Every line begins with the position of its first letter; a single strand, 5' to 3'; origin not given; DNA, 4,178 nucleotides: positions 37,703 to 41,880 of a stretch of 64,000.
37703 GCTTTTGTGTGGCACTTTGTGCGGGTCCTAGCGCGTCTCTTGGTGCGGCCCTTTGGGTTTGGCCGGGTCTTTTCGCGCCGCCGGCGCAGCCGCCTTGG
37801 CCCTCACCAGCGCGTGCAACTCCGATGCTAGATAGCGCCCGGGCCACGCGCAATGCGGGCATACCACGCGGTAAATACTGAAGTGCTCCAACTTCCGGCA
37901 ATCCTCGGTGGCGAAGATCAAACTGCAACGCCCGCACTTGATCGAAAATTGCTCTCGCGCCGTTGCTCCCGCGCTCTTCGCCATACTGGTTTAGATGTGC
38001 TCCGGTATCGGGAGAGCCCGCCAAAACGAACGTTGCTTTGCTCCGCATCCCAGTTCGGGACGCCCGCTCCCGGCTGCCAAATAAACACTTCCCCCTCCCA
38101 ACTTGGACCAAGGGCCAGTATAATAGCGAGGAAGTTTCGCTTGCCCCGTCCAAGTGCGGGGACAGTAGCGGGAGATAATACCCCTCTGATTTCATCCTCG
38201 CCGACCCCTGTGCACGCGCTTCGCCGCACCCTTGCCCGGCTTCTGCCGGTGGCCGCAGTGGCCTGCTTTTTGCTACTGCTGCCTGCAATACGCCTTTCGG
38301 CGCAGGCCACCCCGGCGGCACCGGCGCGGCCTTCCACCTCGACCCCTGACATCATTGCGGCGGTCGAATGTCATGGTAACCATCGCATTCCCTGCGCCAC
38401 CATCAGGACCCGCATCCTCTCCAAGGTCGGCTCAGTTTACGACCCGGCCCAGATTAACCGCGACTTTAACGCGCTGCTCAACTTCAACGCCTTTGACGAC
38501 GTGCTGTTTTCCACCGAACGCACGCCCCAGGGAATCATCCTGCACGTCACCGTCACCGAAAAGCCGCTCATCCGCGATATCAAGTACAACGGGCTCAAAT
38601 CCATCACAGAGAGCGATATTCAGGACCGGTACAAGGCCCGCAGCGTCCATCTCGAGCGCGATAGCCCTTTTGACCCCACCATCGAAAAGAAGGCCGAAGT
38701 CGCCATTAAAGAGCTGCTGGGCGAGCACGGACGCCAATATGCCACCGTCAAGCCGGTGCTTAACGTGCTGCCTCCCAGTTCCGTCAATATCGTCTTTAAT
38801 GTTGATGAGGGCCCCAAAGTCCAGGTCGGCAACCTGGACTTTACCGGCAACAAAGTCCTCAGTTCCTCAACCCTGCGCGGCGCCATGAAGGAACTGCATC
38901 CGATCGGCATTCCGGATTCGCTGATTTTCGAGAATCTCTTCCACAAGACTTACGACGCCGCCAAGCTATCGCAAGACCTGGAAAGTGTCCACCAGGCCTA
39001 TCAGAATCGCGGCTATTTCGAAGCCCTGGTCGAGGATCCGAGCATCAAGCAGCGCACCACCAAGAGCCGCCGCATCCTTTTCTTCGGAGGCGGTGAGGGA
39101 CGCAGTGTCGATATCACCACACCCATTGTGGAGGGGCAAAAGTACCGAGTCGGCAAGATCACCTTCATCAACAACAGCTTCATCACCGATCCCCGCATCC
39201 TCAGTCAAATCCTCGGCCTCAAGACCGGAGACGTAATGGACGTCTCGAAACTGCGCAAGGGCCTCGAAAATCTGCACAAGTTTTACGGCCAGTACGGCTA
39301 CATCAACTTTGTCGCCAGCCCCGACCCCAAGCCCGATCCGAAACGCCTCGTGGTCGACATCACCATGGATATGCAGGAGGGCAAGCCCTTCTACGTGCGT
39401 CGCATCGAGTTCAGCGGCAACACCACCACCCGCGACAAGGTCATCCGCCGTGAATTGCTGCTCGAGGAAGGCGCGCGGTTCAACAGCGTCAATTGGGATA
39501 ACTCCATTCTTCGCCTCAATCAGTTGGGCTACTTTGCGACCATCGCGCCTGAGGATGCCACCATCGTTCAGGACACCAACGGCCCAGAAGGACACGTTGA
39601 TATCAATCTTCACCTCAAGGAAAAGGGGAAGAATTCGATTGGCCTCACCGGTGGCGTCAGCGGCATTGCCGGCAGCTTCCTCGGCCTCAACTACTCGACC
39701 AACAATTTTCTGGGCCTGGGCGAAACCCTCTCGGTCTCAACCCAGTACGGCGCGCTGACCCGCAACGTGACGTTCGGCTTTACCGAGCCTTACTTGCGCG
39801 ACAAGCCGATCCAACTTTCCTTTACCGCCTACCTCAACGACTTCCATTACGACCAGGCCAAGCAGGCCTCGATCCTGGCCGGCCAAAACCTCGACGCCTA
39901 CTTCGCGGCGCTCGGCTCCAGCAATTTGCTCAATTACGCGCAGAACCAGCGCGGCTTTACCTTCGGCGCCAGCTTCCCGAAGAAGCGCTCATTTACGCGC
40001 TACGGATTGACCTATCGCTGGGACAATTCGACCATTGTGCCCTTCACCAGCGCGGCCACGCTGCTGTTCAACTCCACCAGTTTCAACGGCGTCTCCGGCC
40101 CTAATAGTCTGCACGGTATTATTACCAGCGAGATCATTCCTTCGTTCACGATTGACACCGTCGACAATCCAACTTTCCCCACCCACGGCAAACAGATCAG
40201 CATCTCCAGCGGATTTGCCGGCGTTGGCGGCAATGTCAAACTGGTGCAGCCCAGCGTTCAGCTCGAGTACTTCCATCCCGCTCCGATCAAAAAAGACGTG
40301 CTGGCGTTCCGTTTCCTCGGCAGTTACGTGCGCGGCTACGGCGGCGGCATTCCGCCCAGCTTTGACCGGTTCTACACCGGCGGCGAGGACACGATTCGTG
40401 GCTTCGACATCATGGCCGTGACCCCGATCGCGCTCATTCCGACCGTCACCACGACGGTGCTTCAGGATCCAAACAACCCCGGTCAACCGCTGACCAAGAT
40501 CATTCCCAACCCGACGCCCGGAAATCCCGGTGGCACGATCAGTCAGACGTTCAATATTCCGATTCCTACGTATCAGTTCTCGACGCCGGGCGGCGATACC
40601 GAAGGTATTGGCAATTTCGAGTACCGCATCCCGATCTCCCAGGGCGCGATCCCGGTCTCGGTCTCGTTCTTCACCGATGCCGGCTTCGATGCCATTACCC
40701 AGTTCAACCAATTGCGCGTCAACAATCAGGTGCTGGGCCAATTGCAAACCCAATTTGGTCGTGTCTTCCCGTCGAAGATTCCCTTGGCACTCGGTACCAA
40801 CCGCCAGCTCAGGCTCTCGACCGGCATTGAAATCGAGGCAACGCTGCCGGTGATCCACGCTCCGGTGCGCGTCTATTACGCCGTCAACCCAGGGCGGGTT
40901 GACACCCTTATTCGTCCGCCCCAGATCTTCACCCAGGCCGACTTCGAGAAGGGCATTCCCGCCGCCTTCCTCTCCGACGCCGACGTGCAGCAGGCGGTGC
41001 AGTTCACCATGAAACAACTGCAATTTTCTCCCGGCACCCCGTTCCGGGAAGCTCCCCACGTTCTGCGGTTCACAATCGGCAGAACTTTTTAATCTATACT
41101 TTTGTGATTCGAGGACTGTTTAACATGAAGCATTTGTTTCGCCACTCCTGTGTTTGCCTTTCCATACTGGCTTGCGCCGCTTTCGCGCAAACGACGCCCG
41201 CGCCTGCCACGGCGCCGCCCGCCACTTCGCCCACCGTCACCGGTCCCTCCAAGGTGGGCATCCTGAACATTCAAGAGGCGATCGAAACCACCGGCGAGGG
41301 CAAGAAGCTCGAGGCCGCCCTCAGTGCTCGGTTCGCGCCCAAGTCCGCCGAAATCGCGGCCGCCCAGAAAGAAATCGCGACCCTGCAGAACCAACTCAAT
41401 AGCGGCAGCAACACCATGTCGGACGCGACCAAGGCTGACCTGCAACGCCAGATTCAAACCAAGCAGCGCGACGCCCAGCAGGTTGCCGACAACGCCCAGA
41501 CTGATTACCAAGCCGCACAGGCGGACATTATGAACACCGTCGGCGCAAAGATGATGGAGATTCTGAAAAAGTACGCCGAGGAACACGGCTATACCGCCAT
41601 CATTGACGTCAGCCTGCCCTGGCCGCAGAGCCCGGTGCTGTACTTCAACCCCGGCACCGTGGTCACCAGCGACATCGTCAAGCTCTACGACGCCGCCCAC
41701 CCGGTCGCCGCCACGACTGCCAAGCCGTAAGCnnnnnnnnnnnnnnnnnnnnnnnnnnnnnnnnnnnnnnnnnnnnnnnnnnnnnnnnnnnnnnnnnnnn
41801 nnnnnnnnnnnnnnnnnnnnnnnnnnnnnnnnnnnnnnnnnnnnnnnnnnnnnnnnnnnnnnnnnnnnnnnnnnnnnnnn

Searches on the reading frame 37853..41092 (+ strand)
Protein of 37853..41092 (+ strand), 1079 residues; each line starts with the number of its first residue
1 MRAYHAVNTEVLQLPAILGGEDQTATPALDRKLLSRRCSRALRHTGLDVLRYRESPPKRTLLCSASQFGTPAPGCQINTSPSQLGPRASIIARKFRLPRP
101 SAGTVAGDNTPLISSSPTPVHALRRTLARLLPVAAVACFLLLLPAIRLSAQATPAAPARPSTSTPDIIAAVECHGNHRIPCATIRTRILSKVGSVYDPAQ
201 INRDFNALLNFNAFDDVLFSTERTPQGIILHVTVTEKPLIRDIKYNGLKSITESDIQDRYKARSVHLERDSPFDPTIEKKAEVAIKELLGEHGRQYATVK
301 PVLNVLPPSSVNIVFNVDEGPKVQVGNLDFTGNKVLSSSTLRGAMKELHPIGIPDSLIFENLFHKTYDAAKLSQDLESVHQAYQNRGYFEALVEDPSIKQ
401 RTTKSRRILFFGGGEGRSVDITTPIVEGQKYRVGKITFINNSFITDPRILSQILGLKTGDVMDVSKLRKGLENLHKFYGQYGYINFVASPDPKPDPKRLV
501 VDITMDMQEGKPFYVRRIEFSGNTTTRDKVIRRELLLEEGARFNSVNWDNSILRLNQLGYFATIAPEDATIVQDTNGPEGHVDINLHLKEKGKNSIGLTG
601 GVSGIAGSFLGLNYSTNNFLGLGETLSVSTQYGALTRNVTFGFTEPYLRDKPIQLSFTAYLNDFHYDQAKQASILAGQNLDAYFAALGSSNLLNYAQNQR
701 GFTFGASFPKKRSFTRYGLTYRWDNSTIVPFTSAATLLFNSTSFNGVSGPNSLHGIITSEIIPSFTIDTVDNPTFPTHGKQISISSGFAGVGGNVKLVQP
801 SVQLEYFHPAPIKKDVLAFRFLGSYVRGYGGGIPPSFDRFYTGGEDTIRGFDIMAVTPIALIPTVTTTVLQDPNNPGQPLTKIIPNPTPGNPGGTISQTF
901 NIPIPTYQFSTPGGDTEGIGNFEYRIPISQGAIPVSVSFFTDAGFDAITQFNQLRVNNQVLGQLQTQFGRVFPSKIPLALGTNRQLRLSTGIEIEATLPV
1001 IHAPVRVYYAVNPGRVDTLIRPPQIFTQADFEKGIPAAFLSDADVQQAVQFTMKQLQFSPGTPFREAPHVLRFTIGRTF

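Call 38: search_protein_families(library=pfam, proteins=[window:37853-41092:+], max_evalue=0.00001)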
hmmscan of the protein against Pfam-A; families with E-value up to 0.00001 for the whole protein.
window:37853-41092:+ (1079 aa): 2 families
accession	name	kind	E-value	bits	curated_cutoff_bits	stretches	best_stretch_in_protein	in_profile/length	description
PF07244.20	POTRA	-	1.3e-53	180.1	21.3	3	431-510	1-79/79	Surface antigen variable number repeat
PF01103.29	Omp85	-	2.2e-35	123.2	24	1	618-1012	1-305/325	Omp85 superfamily domain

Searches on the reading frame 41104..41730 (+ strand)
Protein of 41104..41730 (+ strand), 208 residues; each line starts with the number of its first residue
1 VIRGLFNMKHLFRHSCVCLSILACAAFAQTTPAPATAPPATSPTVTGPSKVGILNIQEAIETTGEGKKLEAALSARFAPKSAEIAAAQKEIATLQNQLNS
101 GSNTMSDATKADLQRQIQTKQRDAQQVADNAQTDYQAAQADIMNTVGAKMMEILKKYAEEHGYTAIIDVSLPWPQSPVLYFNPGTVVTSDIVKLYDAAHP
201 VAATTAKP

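Call 38: search_protein_families(library=pfam, proteins=[window:41104-41730:+], max_evalue=0.00001)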
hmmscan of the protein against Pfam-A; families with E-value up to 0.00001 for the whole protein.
window:41104-41730:+ (208 aa): 1 family
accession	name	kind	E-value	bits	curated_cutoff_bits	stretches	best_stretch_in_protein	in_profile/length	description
PF03938.19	OmpH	-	2.5e-26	93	32.4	1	50-193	1-139/141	Outer membrane protein (OmpH-like)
